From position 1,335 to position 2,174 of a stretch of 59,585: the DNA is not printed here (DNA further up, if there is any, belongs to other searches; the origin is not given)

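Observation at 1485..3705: Single-chain PARIS/OLD-like ABC-ATPase + DUF4435 (Toprim-like) protein translationally coupled to a 2-TM protein: candidate undescribed defence module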

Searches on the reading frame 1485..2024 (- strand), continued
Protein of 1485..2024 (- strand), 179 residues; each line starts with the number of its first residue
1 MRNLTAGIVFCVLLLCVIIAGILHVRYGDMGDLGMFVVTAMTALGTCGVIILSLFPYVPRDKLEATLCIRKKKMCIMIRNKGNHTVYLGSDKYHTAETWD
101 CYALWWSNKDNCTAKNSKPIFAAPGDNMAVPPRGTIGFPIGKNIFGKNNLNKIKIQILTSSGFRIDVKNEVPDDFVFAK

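Call 34: search_protein_families(library=pfam, proteins=[L005:4977-5471:+, L005:5481-6980:+, L001:6546-6998:+, L014:4728-5084:+, L010:6372-6746:+, L026:4804-5967:+, L026:2936-4804:+, L019:8549-9412:+, L020:8533-9045:+, L021:5121-6908:+], max_evalue=0.05)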
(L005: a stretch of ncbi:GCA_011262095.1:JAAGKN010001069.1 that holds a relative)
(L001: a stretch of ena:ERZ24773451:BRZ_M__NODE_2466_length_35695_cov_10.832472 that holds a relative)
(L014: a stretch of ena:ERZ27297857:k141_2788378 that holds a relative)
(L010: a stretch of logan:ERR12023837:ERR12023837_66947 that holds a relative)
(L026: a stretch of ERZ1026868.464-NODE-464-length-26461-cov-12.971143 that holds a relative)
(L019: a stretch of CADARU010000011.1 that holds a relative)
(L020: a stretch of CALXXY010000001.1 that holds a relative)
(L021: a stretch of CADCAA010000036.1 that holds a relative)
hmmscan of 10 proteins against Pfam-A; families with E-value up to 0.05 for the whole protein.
L005:4977-5471:+ (164 aa): 0 families

L005:5481-6980:+ (499 aa): 5 families
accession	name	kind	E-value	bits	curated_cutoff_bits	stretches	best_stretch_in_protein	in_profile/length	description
PF18134.7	AGS_C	-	1.1e-24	87.3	26.7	1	381-499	15-129/129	Adenylyl/Guanylyl and SMODS C-terminal sensor domain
PF18144.7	SMODS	-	1.1e-06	29.4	26.5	1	11-148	5-146/164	Second Messenger Oligonucleotide or Dinucleotide Synthetase domain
PF21654.3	DncV-like_NTFase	-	1.3e-05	26.4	24.9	1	55-135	4-87/90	Cyclic GMP-AMP synthase DncV-like, nucleotidyltransferase domain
PF03835.21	Rad4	-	0.025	14.7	27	1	103-164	63-127/148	Rad4 transglutaminase-like domain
PF05674.17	DUF816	-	0.038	14.3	24.6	0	156-187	96-127/176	Baculovirus protein of unknown function (DUF816)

L001:6546-6998:+ (150 aa): 0 families

L014:4728-5084:+ (118 aa): 0 families

L010:6372-6746:+ (124 aa): 2 families
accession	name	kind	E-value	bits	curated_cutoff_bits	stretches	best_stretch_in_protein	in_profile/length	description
PF24838.2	8xMP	-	0.04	14.2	30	1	68-112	23-67/136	Octameric membrane protein family (8xMP)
PF16079.10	Phage_holin_5_2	-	0.047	14.4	29.2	0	16-58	23-62/76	Phage holin family Hol44, in holin superfamily V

L026:4804-5967:+ (387 aa): 1 family
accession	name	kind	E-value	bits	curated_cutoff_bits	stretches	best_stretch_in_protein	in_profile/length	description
PF13391.12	HNH_2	-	1.5e-06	28.4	21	1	264-325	1-65/66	HNH endonuclease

L026:2936-4804:+ (622 aa): 2 families
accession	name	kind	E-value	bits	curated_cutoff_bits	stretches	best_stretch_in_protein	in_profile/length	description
PF02086.21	MethyltransfD12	-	2.1e-62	211.6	22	2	5-275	1-242/253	D12 class N6 adenine-specific DNA methyltransferase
PF03602.21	Cons_hypoth95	-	0.0047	17.1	24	0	197-232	101-137/182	Conserved hypothetical protein 95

L019:8549-9412:+ (287 aa): 2 families
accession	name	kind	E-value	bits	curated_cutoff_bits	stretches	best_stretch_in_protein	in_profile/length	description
PF13365.12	Trypsin_2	-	6.5e-07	30.6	27.6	1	36-256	1-137/144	Trypsin-like peptidase domain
PF00089.32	Trypsin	-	1.8e-05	25.1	20.6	0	44-113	35-106/220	Trypsin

L020:8533-9045:+ (170 aa): 2 families
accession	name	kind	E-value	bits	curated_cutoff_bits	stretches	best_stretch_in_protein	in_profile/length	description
PF02837.24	Glyco_hydro_2_N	-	0.016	15.6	28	1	74-144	13-83/169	Glycosyl hydrolases family 2, sugar binding domain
PF12138.14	Spherulin4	-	0.021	14.8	30.2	1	98-166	19-86/239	Spherulation-specific family 4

L021:5121-6908:+ (595 aa): 0 families

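Call 35: search_protein_families(library=padloc, proteins=[L005:4977-5471:+, L005:5481-6980:+, L001:5477-6544:+, L001:6546-6998:+, L014:4728-5084:+, L010:6372-6746:+, L026:4804-5967:+, L026:1295-2869:+, L019:8549-9412:+, L001:4673-5431:+], max_evalue=0.01)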
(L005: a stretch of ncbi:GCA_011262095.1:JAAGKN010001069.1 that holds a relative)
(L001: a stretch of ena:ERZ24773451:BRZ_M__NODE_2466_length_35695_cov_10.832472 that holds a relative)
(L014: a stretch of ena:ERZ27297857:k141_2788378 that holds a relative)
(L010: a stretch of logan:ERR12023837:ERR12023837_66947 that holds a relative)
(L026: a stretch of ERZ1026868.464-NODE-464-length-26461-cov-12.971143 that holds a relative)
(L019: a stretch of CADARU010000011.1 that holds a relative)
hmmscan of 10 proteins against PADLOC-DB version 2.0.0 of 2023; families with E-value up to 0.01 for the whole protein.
L005:4977-5471:+ (164 aa): 5 families
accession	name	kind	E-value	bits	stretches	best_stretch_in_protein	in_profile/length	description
PDLC00712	Effector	-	1.7e-37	127.1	1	8-160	12-165/171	2TM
PDLC00710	Effector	-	3.1e-19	67.4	1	5-160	11-168/176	2TM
PDLC00677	Effector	-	3.2e-18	64.4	1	6-153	8-156/170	2TM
PDLC03811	RTasSLATT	-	3.1e-06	25.1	1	6-156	7-157/158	DRT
PDLC00706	Effector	-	0.00013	19.7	1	47-160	47-162/172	2TM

L005:5481-6980:+ (499 aa): 28 families (the best 25 are shown)
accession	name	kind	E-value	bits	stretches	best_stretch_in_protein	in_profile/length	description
PDLC00770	Cyclase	-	5e-102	340.3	1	6-498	5-508/509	oligonucleotide-cyclase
PDLC00780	Cyclase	-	4.3e-76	254.6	1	5-359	5-361/388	oligonucleotide-cyclase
PDLC00815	Cyclase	-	8.8e-53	177.8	1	6-352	9-354/393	oligonucleotide-cyclase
PDLC00816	Cyclase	-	1.5e-48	163.9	1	5-345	10-354/542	oligonucleotide-cyclase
PDLC00793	Cyclase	-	6.8e-35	119.1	2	281-498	240-461/462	oligonucleotide-cyclase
PDLC00778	Cyclase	-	7.5e-26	88.9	1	56-498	59-453/455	oligonucleotide-cyclase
PDLC00800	Cyclase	-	9.1e-23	79.3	1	6-349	14-370/420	oligonucleotide-cyclase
PDLC00824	Cyclase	-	5.6e-20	69.6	2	22-202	24-193/466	oligonucleotide-cyclase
PDLC00811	Cyclase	-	4.6e-19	66.7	1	10-328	52-385/427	oligonucleotide-cyclase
PDLC00817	Cyclase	-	8.1e-19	66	1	8-257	21-276/419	oligonucleotide-cyclase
PDLC00799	Cyclase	-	1.5e-17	61.4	1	170-490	154-435/449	oligonucleotide-cyclase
PDLC00796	Cyclase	-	2e-17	61.6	1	381-498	316-429/432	oligonucleotide-cyclase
PDLC00797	Cyclase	-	5.6e-17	59.8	1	7-256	11-264/417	oligonucleotide-cyclase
PDLC00798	Cyclase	-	9e-17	59.5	1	17-207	11-182/344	oligonucleotide-cyclase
PDLC00774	Cyclase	-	2.7e-14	51.1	1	9-312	4-257/316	oligonucleotide-cyclase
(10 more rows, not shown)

L001:5477-6544:+ (355 aa): 5 families
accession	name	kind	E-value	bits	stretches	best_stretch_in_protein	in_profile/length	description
PDLC05078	PDC-S72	-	2.6e-100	334.1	1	6-341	4-332/377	-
PDLC04838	PDC-S04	-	5.8e-25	86.3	1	81-239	41-190/209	-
PDLC04839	PDC-S04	-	1.9e-09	35.5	1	99-237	56-191/205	-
PDLC03963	SoFic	-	1.6e-06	25.8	1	189-351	192-349/361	-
PDLC04842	PDC-S04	-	0.00051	17.8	0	106-135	46-73/202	-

L001:6546-6998:+ (150 aa): 0 families

L014:4728-5084:+ (118 aa): 0 families

L010:6372-6746:+ (124 aa): 0 families

L026:4804-5967:+ (387 aa): 1 family
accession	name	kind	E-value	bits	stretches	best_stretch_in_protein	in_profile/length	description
PDLC04132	HNH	-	3.7e-06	24.3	1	255-383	161-271/286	-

L026:1295-2869:+ (524 aa): 151 families (the best 25 are shown)
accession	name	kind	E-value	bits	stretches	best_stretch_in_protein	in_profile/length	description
PDLC02358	Old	-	5.3e-48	162.2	2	223-416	265-458/578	Old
PDLC00090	GajA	-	2.2e-33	113.9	2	234-430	307-501/659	AAA ATPase domain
PDLC02915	ATPase-Toprim_I-B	-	5.7e-33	112.6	2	248-408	258-411/623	-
PDLC04178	HEC-01A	-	6.3e-26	89.3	2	225-336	267-377/399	-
PDLC00070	GajA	-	7.9e-24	82.2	2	243-419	288-465/596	AAA ATPase domain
PDLC00065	GajA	-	5.3e-23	79.7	2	236-415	324-514/670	AAA ATPase domain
PDLC02979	AriA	-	1e-22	79.4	2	8-83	1-86/373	-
PDLC00074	GajA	-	1e-22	78.6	1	239-435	106-302/480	AAA ATPase domain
PDLC00067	GajA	-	2.9e-22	76.9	2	244-421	303-475/604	AAA ATPase domain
PDLC00085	GajA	-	7.9e-22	75.7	2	278-417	317-451/580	AAA ATPase domain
PDLC02980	AriA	-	2.3e-21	75.1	2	161-292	220-304/304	-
PDLC04168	GajA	-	6.6e-21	72.6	1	241-417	272-442/570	-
PDLC00081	GajA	-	9.9e-21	72.1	2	234-399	270-427/574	AAA ATPase domain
PDLC00099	GajA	-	3e-20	70.7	2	244-397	297-445/626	AAA ATPase domain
PDLC04175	HEC-01A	-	3.7e-20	70.3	2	243-317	266-336/363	-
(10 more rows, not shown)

L019:8549-9412:+ (287 aa): 2 families
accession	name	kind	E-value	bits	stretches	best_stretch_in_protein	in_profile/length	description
PDLC03855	LmuA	-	3.8e-10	37.6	2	36-104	17-83/425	-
PDLC00169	HamA1|HamA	-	4.9e-06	23.3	1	180-262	82-169/483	DUF1837 domain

L001:4673-5431:+ (252 aa): 9 families
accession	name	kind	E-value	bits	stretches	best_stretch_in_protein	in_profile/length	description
PDLC05003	PDC-S35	-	2e-77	258.1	1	4-250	3-243/245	-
PDLC05006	PDC-S35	-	9.1e-56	186.8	1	9-246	3-230/231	-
PDLC05005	PDC-S35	-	6.9e-52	174.8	1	52-247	71-262/264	-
PDLC05004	PDC-S35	-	1.8e-50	170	1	45-246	69-263/265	-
PDLC05007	PDC-S35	-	3.1e-50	169.4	1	56-247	96-277/278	-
PDLC00729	Effector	-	1.2e-12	45.9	1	143-236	55-142/310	TIR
PDLC00731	Effector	-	9.1e-12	42.5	1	131-231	193-294/306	TIR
PDLC00732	Effector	-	5.2e-10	36.7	1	132-220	190-272/301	TIR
PDLC02371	PycTIR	-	9.8e-10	36.2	1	131-233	189-280/288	-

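Call 36: fold_search(model_id=the predicted structure, library=viral)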
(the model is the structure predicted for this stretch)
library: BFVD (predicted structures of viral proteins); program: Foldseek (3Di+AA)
matches with E <= 10: 261; with E <= 0.001: 0
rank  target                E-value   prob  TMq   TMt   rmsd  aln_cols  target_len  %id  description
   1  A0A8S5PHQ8            3.5e-03  0.97  0.31  0.25   8.0       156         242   12  Uncharacterized protein [Siphoviridae sp. ctUGQ45]
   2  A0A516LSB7            9.2e-03  0.63  0.22  0.24  10.9       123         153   14  (no name in the UniProt tables at hand)
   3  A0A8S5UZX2            1.1e-02  0.77  0.30  0.22  12.0       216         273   12  Zinc-ribbon domain protein [Siphoviridae sp. ctBeL15]
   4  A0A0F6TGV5            1.2e-02  0.89  0.29  0.16  12.7       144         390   13  A152 [Rat cytomegalovirus ALL-03]
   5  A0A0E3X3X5            2.0e-02  0.47  0.25  0.16  14.0       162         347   10  B152.1 [Rat cytomegalovirus (isolate England)]
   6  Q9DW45                2.7e-02  0.85  0.28  0.16  11.3       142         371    6  Pr151 [Rat cytomegalovirus (strain Maastricht)]
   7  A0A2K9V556            2.7e-02  0.69  0.27  0.26  20.9       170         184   10  Uncharacterized protein [Lactobacillus phage Satyr]
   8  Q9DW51                3.1e-02  0.54  0.25  0.13  10.6       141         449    8  Pr145 [Rat cytomegalovirus (strain Maastricht)]
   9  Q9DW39                5.0e-02  0.63  0.28  0.16  13.1       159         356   11  Pr152.2 [Rat cytomegalovirus (strain Maastricht)]
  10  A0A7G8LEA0            5.3e-02  0.96  0.35  0.11   4.8       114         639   14  (no name in the UniProt tables at hand)
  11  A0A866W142            6.8e-02  0.25  0.22  0.15  16.8       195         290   11  Uncharacterized protein [Banggai cardinalfish iridovirus]
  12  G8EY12                8.1e-02  0.60  0.26  0.05   8.8       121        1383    8  Fibronectin type-III domain-containing protein [Synechococcus phage S-CAM8]
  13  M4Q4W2                8.6e-02  0.28  0.21  0.29  11.2       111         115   13  (no name in the UniProt tables at hand)
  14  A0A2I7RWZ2            9.1e-02  0.25  0.18  0.24  11.4        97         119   18  (no name in the UniProt tables at hand)
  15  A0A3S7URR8            9.7e-02  0.47  0.25  0.35   7.4       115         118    6  (no name in the UniProt tables at hand)
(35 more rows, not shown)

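Call 55: search_protein_representatives(alignment_id=A1)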
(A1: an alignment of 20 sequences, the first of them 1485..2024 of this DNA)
Query: 20 sequences, 179 profile positions. Proteins with E-value up to 0.001 (for the whole library): 13; up to 1e-10: 10; up to 1e-30: 7. The best 13 are listed.
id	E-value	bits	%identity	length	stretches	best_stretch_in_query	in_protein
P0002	7.4e-93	325.3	-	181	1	1-178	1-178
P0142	1.7e-59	216.6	-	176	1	1-172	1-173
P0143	1.3e-51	190.9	-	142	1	35-172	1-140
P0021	8.0e-47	175.3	-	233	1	73-178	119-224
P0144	9.5e-44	165.3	-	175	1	10-171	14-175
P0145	9.0e-33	129.5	-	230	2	3-143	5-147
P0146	7.2e-32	126.6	-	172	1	7-171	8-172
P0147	3.8e-29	117.7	-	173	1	5-171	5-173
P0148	1.9e-13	66.5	-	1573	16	99-147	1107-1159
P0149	2.2e-11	59.8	-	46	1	1-46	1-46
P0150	2.5e-10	56.4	-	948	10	91-125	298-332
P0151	4.4e-10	55.6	-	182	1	9-98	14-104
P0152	1.9e-05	40.5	-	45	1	14-46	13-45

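Call 57: find_encoding_contigs(protein=P0147, flank=5000, max_places=3)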
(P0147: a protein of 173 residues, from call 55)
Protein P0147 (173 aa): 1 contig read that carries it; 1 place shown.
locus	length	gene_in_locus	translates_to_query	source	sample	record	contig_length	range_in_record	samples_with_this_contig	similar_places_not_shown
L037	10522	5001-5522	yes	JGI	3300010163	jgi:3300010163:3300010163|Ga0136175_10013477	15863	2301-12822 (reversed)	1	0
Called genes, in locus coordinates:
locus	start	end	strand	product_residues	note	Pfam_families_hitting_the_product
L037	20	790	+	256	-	PF13588:HSDR_N_2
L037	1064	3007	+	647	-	PF02384:N6_Mtase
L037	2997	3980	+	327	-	PF01420:Methylase_S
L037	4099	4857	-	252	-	-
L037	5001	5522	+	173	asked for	-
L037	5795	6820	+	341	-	PF12740:PETase (weak), PF01738:DLH (faint), PF02129:Peptidase_S15, PF00326:Peptidase_S9 (faint)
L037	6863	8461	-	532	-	PF04348:LppC, PF13458:Peripla_BP_6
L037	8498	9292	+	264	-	PF00590:TP_methylase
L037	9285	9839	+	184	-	PF03193:RsgA_GTPase (weak), PF01926:MMR_HSR1, PF02421:FeoB_N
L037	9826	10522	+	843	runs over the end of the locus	PF12705:PDDEXK_1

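Call 58: find_encoding_contigs(protein=P0146, flank=5000, max_places=3)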
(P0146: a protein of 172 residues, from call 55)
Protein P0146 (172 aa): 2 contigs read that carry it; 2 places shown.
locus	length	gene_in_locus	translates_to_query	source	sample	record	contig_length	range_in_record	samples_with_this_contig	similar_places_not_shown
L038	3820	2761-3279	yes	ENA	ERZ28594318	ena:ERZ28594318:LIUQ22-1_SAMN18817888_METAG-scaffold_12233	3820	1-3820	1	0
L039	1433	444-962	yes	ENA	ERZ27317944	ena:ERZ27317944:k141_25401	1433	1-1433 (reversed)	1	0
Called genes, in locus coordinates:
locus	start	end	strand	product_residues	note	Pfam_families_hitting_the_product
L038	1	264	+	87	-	?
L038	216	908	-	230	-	-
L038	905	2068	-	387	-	PF13102:Phage_int_SAM_5 (weak), PF24624:Int_N (weak), PF00589:Phage_integrase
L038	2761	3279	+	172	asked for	-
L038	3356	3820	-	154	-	?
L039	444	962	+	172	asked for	-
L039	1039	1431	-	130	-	?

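Call 73: search_dna_similar(query=window:1485-2024:-, collection=phages, mode=protein, max_evalue=0.001)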
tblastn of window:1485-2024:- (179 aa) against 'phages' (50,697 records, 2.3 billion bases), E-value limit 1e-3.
No match.

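Call 74: search_dna_similar(query=window:1485-2024:-, collection=plasmids, mode=protein, max_evalue=0.001)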
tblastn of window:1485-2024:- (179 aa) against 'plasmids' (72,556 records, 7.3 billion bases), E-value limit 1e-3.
No match.

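Call 76: find_related_loci(query=A1, collection=viral_contigs, flank=6000)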
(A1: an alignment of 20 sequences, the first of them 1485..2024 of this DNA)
Query A1 (179 aa) in viral_contigs; peptide patterns used: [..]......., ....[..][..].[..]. (x = any residue, [..] = any of these).
7 stretches matched a pattern, but none encodes a relative of the query by tblastn (E <= 1e-3).

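Call 83: find_homologous_proteins(query=A5, max_evalue=0.001)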
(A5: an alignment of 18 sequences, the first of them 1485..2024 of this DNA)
Query A5 (18 sequences) (179 aa, profile of the alignment): 53 proteins with E <= 0.001 among 3203 candidates.
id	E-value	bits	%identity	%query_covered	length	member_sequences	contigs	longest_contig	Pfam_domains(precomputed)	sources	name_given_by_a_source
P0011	1.5e-82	293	61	96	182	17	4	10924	-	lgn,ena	-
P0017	6.4e-82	291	62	94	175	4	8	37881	-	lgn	-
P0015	8.1e-82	291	61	94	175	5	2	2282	-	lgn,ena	-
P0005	1.5e-81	290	67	96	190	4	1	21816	-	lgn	-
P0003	3.5e-81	289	71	94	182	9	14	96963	-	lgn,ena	-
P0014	3.7e-81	289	61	94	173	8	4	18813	-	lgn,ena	-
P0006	1.1e-80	287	68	96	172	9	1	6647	-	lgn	-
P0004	1.7e-80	287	67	96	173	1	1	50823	-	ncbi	-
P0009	1.9e-80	287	65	96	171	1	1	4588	-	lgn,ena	-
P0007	2.8e-80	286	67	94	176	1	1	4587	-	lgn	-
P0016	4.8e-80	285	61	96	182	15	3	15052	-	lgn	-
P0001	4.9e-80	285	96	100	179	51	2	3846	-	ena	-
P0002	1.2e-79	284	66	97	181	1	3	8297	-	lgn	-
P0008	3.3e-79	282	66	94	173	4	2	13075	-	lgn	-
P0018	1.1e-78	281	57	94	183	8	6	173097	-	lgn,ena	-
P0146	5.0e-60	220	34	95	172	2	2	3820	-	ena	-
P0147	8.2e-58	213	35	95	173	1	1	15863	-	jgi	-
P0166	1.8e-53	199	44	92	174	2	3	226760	-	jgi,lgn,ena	-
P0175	2.4e-40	156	34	89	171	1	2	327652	-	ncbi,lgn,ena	-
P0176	4.7e-40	155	33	88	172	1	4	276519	-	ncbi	-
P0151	2.2e-39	153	30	72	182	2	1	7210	-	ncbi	-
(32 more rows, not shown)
